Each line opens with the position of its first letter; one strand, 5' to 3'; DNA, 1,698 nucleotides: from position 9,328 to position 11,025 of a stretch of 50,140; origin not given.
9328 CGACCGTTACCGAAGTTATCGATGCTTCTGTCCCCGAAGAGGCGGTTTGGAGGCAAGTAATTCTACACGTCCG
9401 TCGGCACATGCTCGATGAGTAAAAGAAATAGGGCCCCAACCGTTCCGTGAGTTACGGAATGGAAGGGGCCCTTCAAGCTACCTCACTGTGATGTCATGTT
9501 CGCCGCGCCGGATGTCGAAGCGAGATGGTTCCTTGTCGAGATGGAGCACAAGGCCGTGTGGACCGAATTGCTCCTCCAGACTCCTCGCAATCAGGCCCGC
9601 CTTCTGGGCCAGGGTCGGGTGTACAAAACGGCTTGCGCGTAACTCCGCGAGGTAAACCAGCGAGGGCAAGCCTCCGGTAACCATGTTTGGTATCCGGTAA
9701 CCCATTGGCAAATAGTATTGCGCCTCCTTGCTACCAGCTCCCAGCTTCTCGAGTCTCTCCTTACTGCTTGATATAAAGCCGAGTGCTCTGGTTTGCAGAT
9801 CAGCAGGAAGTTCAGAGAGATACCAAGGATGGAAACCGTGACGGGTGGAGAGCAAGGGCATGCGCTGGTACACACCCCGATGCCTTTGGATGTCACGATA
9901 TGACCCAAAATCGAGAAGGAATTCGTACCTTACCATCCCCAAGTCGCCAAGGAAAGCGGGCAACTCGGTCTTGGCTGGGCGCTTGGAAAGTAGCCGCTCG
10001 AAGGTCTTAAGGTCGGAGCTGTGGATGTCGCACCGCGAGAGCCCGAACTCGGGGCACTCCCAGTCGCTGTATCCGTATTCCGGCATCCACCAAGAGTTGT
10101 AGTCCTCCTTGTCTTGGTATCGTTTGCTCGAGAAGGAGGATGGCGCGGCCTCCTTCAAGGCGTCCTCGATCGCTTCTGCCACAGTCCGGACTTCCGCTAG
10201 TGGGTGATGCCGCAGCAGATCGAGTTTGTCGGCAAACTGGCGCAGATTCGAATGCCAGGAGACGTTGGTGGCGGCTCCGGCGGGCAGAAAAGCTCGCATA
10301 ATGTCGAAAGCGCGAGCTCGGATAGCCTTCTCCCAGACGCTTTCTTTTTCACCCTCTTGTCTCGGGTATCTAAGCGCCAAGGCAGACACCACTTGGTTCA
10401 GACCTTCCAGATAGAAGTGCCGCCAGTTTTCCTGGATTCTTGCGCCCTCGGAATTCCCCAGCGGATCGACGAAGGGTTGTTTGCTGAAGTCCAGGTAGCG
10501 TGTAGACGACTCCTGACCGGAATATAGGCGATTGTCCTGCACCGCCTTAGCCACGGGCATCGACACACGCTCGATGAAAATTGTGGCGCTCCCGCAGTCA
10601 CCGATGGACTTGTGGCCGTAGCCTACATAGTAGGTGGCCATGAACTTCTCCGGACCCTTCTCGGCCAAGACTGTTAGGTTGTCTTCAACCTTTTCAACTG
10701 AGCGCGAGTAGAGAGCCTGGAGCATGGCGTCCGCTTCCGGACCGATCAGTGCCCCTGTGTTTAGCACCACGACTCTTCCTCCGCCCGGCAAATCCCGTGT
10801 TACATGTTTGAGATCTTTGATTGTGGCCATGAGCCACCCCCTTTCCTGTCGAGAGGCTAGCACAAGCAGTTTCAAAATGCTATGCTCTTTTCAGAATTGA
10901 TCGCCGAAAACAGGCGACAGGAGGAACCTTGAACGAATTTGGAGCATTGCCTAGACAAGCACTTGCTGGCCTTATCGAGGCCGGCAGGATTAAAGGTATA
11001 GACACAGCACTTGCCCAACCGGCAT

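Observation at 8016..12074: Compact thymidylate-supply island (unknown 184-aa protein, tmk, duplicated ThyX, long DCD) inserted where rplA-rplJ-rplL should be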

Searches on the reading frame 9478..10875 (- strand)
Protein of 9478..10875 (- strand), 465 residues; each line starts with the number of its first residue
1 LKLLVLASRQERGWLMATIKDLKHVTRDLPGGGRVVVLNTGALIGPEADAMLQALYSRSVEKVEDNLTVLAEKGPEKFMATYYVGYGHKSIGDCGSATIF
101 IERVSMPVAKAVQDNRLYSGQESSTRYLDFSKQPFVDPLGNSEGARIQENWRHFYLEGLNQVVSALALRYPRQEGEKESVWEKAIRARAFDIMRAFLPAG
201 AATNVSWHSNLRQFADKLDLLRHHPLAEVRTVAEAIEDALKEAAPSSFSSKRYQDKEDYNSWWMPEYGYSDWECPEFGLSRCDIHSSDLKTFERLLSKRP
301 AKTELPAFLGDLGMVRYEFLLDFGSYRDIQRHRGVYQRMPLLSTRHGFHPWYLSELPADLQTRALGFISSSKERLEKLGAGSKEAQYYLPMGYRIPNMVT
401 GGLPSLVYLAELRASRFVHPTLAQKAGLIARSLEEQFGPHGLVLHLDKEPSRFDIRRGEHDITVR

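Call 3: search_protein_families(library=pfam, proteins=[window:9478-10875:-], max_evalue=0.01)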
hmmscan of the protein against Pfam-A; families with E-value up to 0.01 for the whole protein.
window:9478-10875:- (465 aa): 1 family
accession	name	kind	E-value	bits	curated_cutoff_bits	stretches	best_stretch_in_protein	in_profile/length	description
PF02511.20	Thy1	-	1.7e-18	67.5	24.8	1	62-246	26-191/191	Thymidylate synthase complementing protein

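Call 4: search_protein_families(library=ncbifam, proteins=[window:9478-10875:-], max_evalue=0.01)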
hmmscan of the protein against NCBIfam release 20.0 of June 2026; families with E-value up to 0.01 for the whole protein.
window:9478-10875:- (465 aa): 1 family
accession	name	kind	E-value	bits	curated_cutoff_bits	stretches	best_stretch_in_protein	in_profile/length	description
TIGR02170.1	thyX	equivalog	3.4e-11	43.1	87.9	1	85-249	48-209/211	FAD-dependent thymidylate synthase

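Call 10: search_protein_families(library=phrogs, proteins=[window:9478-10875:-], max_evalue=0.01)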
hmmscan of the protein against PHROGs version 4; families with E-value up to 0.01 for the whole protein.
window:9478-10875:- (465 aa): 2 families
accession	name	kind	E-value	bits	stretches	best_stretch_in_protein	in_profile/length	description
phrog_36506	-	DNA, RNA and nucleotide metabolism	5.4e-10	39.4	1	50-213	39-198/491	thymidylate synthase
phrog_85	-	DNA, RNA and nucleotide metabolism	2.2e-06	27.5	1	121-298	455-642/866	thymidylate synthase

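Call 11: search_solved_structures(query=window:9478-10875:-, max_evalue=1, show_alignments=2)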
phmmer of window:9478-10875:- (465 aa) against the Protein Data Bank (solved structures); distinct sequences matched with E-value up to 1: 3.
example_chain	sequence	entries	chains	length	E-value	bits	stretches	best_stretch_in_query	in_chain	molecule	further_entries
3ge9_A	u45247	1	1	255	0.02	16.8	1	83-251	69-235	Thymidylate synthase thyX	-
3fnn_A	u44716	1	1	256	0.02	16.8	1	83-251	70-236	Thymidylate synthase thyX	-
7ce3_A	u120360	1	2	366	0.49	12.2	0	15-75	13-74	Isocitrate dehydrogenase [NAD] subunit alpha, mitochondrial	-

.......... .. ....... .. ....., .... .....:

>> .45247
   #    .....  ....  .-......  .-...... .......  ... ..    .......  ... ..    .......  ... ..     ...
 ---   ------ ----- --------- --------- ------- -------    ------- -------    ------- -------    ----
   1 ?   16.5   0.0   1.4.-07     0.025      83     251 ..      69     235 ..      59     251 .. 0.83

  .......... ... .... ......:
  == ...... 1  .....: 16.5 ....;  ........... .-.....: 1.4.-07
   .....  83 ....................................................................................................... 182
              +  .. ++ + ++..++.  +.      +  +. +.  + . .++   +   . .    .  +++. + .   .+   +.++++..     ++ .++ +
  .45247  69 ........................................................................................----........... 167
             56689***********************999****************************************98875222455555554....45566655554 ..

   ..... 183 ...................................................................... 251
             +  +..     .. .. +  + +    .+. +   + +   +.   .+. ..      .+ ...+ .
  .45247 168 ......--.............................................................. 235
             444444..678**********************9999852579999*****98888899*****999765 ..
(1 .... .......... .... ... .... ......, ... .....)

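Call 14: find_homologous_proteins(query=window:9478-10875:-, max_evalue=0.001)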
Query window:9478-10875:- (465 aa): 3372 proteins with E <= 0.001 among 8000 candidates; the best 120 are listed.
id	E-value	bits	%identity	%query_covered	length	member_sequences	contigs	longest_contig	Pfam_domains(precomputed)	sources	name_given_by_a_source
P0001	0.0e+0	1033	100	97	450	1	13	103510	PF02511.21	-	-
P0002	1.7e-205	701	68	97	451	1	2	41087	PF02511.21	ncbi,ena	-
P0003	6.4e-181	620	61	96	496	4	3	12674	PF02511.21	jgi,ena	-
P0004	9.3e-179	613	61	96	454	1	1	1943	PF02511.21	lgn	-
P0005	4.4e-176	604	60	97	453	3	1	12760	PF02511.21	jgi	-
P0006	5.1e-176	604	60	96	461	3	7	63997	PF02511.21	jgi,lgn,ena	-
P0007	1.3e-172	593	60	96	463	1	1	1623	PF02511.21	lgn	-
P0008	1.7e-172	592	59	96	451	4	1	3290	PF02511.21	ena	-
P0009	2.0e-172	592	59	97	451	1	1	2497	PF02511.21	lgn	-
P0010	3.7e-172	591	57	96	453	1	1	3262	PF02511.21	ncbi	-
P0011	5.4e-172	591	61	95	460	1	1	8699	PF02511.21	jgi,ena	-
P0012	2.3e-171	589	59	97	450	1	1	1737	PF02511.21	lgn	-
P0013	3.3e-171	588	59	97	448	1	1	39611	PF02511.21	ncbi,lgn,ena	-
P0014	1.8e-170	586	59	97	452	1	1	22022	PF02511.21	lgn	-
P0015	2.3e-170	585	59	95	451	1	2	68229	PF02511.21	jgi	jgi:thymidylate synthase ThyX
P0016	2.3e-170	585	59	96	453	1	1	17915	PF02511.21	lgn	-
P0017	2.5e-170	585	59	96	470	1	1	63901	PF02511.21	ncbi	ncbi:MAG: FAD-dependent thymidylate synthase [Candidatus Uhrbacteria bacterium]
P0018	2.6e-170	585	57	96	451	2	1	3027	PF02511.21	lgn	-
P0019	3.9e-170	585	58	96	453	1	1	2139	PF02511.21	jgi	-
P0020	1.2e-169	583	61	96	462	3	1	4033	PF02511.21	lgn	-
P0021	1.4e-169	583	58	96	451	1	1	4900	PF02511.21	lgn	-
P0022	1.5e-169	583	56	96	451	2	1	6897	PF02511.21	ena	-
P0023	1.9e-169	582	58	96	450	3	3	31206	PF02511.21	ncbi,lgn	-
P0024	2.0e-169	582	57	96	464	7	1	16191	PF02511.21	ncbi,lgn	-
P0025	3.3e-169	582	59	97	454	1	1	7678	PF02511.21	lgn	-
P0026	3.4e-169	582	58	96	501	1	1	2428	PF02511.21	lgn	-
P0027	4.0e-169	581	61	96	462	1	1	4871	PF02511.21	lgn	-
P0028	5.6e-169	581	56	97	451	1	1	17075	PF02511.21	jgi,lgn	jgi:thymidylate synthase ThyX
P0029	7.5e-169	580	56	97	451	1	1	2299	PF02511.21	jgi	jgi:thymidylate synthase ThyX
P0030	7.5e-169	580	59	97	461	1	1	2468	PF02511.21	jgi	jgi:thymidylate synthase ThyX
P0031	7.5e-169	580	59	96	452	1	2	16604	PF02511.21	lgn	-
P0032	9.6e-169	580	59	95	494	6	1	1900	PF02511.21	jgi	-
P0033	3.0e-168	578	58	96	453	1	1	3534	PF02511.21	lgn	-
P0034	3.1e-168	578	56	96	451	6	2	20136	PF02511.21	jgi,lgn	jgi:thymidylate synthase ThyX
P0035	3.2e-168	578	58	96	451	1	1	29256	PF02511.21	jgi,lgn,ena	-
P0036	3.3e-168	578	60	96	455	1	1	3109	PF02511.21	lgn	-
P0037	5.4e-168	578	58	97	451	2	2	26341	PF02511.21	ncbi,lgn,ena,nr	ncbi:MAG: FAD-dependent thymidylate synthase [Parcubacteria group bacterium]|nr:FAD-dependent thymid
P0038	5.8e-168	577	56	100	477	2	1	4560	PF02511.21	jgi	-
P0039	6.8e-168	577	55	98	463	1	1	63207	PF02511.21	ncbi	-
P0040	7.3e-168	577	57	96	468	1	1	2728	PF02511.21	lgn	-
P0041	9.0e-168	577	59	96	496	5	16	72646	PF02511.21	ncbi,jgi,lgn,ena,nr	ncbi:MAG: hypothetical protein A3J08_03640 [Candidatus Lloydbacteria bacterium RIFCSPLOWO2_02_FULL_5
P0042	9.9e-168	577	57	96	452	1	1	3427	PF02511.21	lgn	-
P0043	1.2e-167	576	58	97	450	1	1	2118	PF02511.21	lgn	-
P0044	1.7e-167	576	56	97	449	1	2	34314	PF02511.21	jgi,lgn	-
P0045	1.8e-167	576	56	96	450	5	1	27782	PF02511.21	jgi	-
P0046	2.4e-167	575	55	96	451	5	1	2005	PF02511.21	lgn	-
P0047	2.4e-167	575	56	96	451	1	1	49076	PF02511.21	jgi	jgi:thymidylate synthase ThyX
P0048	2.6e-167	575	58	96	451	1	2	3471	PF02511.21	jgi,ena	-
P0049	2.9e-167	575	56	97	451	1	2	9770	PF02511.21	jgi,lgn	jgi:thymidylate synthase ThyX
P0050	2.9e-167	575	59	96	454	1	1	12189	PF02511.21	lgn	-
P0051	3.9e-167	575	57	96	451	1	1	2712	PF02511.21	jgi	-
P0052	3.9e-167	575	60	95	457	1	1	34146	PF02511.21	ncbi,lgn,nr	ncbi:MAG: FAD-dependent thymidylate synthase [bacterium]|nr:FAD-dependent thymidylate synthase [bact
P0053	3.9e-167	575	57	97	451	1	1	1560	PF02511.21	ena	-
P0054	4.8e-167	574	57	96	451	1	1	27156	PF02511.21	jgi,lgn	jgi:thymidylate synthase ThyX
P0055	6.4e-167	574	55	96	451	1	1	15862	PF02511.21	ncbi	-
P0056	7.5e-167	574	56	97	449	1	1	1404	PF02511.21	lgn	-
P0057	9.3e-167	573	57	96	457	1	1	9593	PF02511.21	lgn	-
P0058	1.0e-166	573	59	96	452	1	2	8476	PF02511.21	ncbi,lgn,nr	ncbi:MAG: FAD-dependent thymidylate synthase [Candidatus Pacebacteria bacterium]|nr:FAD-dependent th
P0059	1.2e-166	573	57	96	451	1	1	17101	PF02511.21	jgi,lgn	jgi:thymidylate synthase ThyX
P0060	1.2e-166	573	56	96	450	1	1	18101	PF02511.21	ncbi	-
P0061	1.3e-166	573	57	96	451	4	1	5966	PF02511.21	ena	-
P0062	1.3e-166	573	56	97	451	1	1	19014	PF02511.21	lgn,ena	-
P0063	1.5e-166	573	57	96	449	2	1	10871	PF02511.21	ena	-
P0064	1.6e-166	573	57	96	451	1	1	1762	PF02511.21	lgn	-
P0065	1.7e-166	573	58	96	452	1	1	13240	PF02511.21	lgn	-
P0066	2.2e-166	572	57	96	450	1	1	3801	PF02511.21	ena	-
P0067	2.5e-166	572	58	96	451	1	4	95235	PF02511.21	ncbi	-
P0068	2.8e-166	572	57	96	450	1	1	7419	PF02511.21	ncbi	-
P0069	2.9e-166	572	56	96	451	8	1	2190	PF02511.21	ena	-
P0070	3.5e-166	572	59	96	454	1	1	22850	PF02511.21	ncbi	ncbi:MAG: FAD-dependent thymidylate synthase [Candidatus Uhrbacteria bacterium]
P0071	3.8e-166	571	57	96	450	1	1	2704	PF02511.21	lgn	-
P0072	3.9e-166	571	58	96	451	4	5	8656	PF02511.21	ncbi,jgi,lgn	jgi:thymidylate synthase ThyX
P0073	4.1e-166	571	57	96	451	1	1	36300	PF02511.21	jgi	jgi:thymidylate synthase ThyX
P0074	5.4e-166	571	55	96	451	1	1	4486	PF02511.21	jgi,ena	-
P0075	5.8e-166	571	60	96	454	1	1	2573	PF02511.21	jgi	jgi:thymidylate synthase ThyX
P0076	5.9e-166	571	60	96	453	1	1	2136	PF02511.21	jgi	-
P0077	6.3e-166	571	60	96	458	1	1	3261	PF02511.21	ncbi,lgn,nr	ncbi:MAG: FAD-dependent thymidylate synthase [Candidatus Yonathbacteria bacterium]|nr:FAD-dependent 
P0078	6.5e-166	571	58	97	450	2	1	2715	PF02511.21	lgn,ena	-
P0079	8.0e-166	570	56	96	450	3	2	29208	PF02511.21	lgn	-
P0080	8.3e-166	570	56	96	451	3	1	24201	PF02511.21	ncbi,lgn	-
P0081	9.9e-166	570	55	96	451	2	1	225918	PF02511.21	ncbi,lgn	-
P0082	1.1e-165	570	57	96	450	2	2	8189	PF02511.21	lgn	-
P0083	1.4e-165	570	55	96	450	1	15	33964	PF02511.21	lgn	-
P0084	1.5e-165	569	57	96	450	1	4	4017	PF02511.21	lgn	-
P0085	1.9e-165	569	56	96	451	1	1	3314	PF02511.21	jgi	jgi:thymidylate synthase ThyX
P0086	2.2e-165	569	57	97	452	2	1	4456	PF02511.21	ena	-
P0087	2.2e-165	569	56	96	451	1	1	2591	PF02511.21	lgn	-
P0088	2.4e-165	569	58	96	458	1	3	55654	PF02511.21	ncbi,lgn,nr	ncbi:FAD-dependent thymidylate synthase [Candidatus Uhrbacteria bacterium]|nr:FAD-dependent thymidyl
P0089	3.5e-165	568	56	96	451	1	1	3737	PF02511.21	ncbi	-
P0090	3.8e-165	568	55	97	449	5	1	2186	PF02511.21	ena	-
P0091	4.8e-165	568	57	96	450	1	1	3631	PF02511.21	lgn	-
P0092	5.0e-165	568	54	97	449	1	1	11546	PF02511.21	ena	-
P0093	5.3e-165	568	58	97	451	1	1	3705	PF02511.21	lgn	-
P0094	5.6e-165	568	57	96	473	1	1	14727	PF02511.21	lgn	-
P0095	5.7e-165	568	57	96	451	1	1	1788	PF02511.21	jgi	-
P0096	6.4e-165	567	60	96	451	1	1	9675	PF02511.21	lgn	-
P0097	6.9e-165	567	57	96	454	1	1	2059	PF02511.21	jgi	jgi:thymidylate synthase ThyX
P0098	8.7e-165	567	55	96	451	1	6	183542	PF02511.21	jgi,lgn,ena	-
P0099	1.0e-164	567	56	97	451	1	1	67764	PF02511.21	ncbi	-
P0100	1.1e-164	567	58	96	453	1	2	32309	PF02511.21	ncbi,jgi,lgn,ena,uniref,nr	ncbi:MAG: hypothetical protein COU09_00405 [Candidatus Harrisonbacteria bacterium CG10_big_fil_rev_8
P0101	1.2e-164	567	56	96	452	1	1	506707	PF02511.21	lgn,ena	-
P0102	1.2e-164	567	55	97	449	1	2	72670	PF02511.21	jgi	jgi:thymidylate synthase ThyX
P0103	1.2e-164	567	56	96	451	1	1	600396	PF02511.21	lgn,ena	-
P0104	1.2e-164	567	55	96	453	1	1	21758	PF02511.21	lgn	-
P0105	1.3e-164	566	57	95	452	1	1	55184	PF02511.21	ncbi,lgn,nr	ncbi:MAG: FAD-dependent thymidylate synthase [Candidatus Buchananbacteria bacterium]|nr:FAD-dependen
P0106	1.4e-164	566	55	96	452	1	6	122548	PF02511.21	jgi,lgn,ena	-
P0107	1.5e-164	566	55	96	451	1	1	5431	PF02511.21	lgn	-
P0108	1.6e-164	566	56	96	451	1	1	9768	PF02511.21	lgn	-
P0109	1.6e-164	566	57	96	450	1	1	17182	PF02511.21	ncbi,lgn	ncbi:MAG: FAD-dependent thymidylate synthase [Candidatus Paceibacterota bacterium]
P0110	1.6e-164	566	56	96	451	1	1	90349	PF02511.21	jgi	jgi:thymidylate synthase ThyX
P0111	1.8e-164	566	56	96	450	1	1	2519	PF02511.21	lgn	-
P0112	2.1e-164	566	57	97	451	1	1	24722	PF02511.21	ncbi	-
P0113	2.1e-164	566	56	96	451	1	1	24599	PF02511.21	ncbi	ncbi:MAG: FAD-dependent thymidylate synthase [bacterium]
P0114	2.1e-164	566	57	96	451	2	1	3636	PF02511.21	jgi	-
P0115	2.1e-164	566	57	96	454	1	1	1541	PF02511.21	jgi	-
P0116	2.4e-164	565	55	96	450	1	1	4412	PF02511.21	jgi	-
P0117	2.7e-164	565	57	96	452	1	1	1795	PF02511.21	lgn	-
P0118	3.2e-164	565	57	96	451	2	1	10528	PF02511.21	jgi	jgi:thymidylate synthase ThyX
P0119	3.3e-164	565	56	97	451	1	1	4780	PF02511.21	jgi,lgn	jgi:thymidylate synthase ThyX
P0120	3.3e-164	565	57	96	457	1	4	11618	PF02511.21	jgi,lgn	jgi:thymidylate synthase ThyX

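Call 15: find_encoding_contigs(protein=P0001, flank=10000, max_places=6)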
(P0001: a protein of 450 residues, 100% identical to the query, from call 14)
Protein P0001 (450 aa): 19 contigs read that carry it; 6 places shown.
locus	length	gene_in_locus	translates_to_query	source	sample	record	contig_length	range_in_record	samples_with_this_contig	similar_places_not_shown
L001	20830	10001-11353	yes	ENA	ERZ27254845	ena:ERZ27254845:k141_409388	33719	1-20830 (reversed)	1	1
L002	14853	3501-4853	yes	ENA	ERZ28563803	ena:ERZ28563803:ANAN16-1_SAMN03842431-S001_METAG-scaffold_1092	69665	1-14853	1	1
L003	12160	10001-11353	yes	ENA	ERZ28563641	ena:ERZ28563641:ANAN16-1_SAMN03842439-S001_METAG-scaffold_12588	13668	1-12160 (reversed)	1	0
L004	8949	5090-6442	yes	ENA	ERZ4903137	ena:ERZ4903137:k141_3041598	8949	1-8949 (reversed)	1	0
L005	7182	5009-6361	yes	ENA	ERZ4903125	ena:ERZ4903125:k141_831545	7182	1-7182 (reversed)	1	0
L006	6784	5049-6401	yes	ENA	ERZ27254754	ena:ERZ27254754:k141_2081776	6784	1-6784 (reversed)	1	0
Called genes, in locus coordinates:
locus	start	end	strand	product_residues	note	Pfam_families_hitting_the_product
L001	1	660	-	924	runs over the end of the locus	-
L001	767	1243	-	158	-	-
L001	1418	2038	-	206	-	-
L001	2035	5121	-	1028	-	PF05048:NosD, PF13229:Beta_helix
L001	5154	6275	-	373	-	-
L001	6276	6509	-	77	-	-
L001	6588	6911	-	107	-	PF24463:DUF7577 (faint)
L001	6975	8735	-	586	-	PF03485:Arg_tRNA_synt_N, PF00750:tRNA-synt_1d, PF05746:DALR_1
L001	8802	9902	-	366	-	PF06559:DCD_N, PF22769:DCD, PF22569:DCD_C, PF22769:DCD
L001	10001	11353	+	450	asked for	PF02511:Thy1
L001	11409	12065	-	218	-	PF02223:Thymidylate_kin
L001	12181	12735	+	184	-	-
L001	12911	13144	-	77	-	PF10049:DUF2283 (weak)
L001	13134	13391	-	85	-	-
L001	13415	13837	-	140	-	PF03946:Ribosomal_L11_N, PF00298:Ribosomal_L11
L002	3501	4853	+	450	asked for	PF02511:Thy1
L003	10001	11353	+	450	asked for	PF02511:Thy1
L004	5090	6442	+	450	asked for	PF02511:Thy1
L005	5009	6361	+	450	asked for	PF02511:Thy1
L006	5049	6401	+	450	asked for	PF02511:Thy1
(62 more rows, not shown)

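Call 16: find_encoding_contigs(protein=P0002, flank=10000, max_places=4)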
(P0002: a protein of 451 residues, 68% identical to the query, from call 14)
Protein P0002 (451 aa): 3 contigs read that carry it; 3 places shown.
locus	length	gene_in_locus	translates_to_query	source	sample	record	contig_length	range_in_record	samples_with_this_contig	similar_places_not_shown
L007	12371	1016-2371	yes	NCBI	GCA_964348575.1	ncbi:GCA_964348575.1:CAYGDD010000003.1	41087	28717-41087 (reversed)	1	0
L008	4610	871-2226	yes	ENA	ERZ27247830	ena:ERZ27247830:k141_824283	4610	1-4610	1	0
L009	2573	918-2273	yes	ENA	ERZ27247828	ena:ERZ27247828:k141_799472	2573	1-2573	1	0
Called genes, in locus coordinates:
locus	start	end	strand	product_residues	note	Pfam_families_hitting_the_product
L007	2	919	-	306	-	?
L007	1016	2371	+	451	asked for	PF02511:Thy1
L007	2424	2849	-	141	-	PF03946:Ribosomal_L11_N, PF00298:Ribosomal_L11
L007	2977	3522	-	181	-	PF02357:NusG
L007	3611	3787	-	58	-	PF00584:SecE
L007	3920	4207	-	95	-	-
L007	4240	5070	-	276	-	PF04402:SIMPL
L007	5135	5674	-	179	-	-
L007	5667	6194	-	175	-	-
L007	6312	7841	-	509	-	PF13567:DUF4131, PF03772:Competence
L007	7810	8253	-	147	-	PF00075:RNase_H, PF13456:RVT_3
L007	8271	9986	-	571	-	PF01368:DHH, PF02272:DHHA1, PF17768:RecJ_OB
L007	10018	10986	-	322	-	PF00162:PGK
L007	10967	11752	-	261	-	PF00121:TIM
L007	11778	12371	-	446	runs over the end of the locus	-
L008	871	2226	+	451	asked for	PF02511:Thy1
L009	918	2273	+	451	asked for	PF02511:Thy1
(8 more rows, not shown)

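Call 35: find_related_loci(query=A2, collection=genome_contigs, flank=10000)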
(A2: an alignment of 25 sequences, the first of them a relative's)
Query A2 (450 aa) in genome_contigs; peptide patterns used: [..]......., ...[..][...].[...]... (x = any residue, [..] = any of these).
404 stretches matched a pattern; 398 encode a relative of the query (tblastn E <= 1e-3); the best 80 are kept; 80 distinct loci.
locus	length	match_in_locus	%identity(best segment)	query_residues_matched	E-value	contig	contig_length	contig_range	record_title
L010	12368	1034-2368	69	4-450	0e+0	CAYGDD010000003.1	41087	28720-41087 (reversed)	MAG TPA_asm: uncultured Candidatus Saccharibacteria bacterium isolate ERP113451_co3_86 genome assembly, contig: NODE_578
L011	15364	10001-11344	59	1-450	2e-179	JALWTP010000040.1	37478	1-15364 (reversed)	MAG: Candidatus Kaiserbacteria bacterium isolate M2_metabat2_scaf2bin.206 M2_NODE_782_length_37478_cov_3.061712, whole g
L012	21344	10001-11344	58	4-450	4e-178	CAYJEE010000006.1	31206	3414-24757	MAG TPA_asm: uncultured Candidatus Saccharibacteria bacterium isolate ERP123247_co1_78 genome assembly, contig: NODE_843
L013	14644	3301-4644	57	4-450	3e-177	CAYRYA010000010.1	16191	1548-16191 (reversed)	MAG TPA_asm: uncultured Candidatus Saccharibacteria bacterium isolate SRP286056_co1_77 genome assembly, contig: NODE_438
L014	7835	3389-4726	57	4-450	9e-178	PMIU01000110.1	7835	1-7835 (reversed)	MAG: Candidatus Nomurabacteria bacterium isolate fen_1327 73.20120600_E3D.179_contig_98438, whole genome shotgun sequenc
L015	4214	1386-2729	57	4-450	0e+0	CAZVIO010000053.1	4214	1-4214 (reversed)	MAG TPA_asm: uncultured Candidatus Saccharibacteria bacterium isolate SRP285395_co1_490 genome assembly, contig: NODE_40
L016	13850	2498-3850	58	1-450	9e-176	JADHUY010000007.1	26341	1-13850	MAG: Parcubacteria group bacterium isolate BS150m-G58 BS-150m-C1546, whole genome shotgun sequence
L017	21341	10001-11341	57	3-450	4e-175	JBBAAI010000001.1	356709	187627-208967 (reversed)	MAG: Candidatus Paceibacterota bacterium isolate SO_2017_GW3_38 scaffold_38_c1_OW296A_2017, whole genome shotgun sequenc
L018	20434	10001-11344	56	4-450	1e-173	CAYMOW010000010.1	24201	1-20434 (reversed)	MAG TPA_asm: uncultured Candidatus Saccharibacteria bacterium isolate SRP329715_co1_140 genome assembly, contig: NODE_29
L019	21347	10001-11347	56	1-450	6e-173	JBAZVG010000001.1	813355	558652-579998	MAG: Candidatus Paceibacterota bacterium isolate SO_2017_GW1_247 NODE_39_length_813355_cov_12.896873_OW334_2017, whole g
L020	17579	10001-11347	58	1-448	5e-173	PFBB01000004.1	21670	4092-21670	MAG: Candidatus Harrisonbacteria bacterium CG10_big_fil_rev_8_21_14_0_10_44_23 CG10_8_21_14_0.10_scaffold_2049_c, whole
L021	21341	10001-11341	57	1-447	1e-172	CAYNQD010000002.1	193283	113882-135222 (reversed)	MAG TPA_asm: uncultured Candidatus Saccharibacteria bacterium isolate SRP344714_co2_382 genome assembly, contig: NODE_13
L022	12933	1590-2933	57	1-448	1e-172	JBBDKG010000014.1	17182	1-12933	MAG: Candidatus Paceibacterota bacterium isolate LejiaA_53_16 Lejia_A_4828_length_17182_cov_10, whole genome shotgun seq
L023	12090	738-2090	55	1-450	5e-172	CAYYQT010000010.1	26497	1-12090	MAG TPA_asm: uncultured Candidatus Saccharibacteria bacterium isolate SRP128015_co3_255 genome assembly, contig: NODE_16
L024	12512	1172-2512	57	3-450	4e-172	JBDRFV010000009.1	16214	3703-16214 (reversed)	MAG: Patescibacteria group bacterium isolate MEGAHIT-group-1.391 k141_11568411, whole genome shotgun sequence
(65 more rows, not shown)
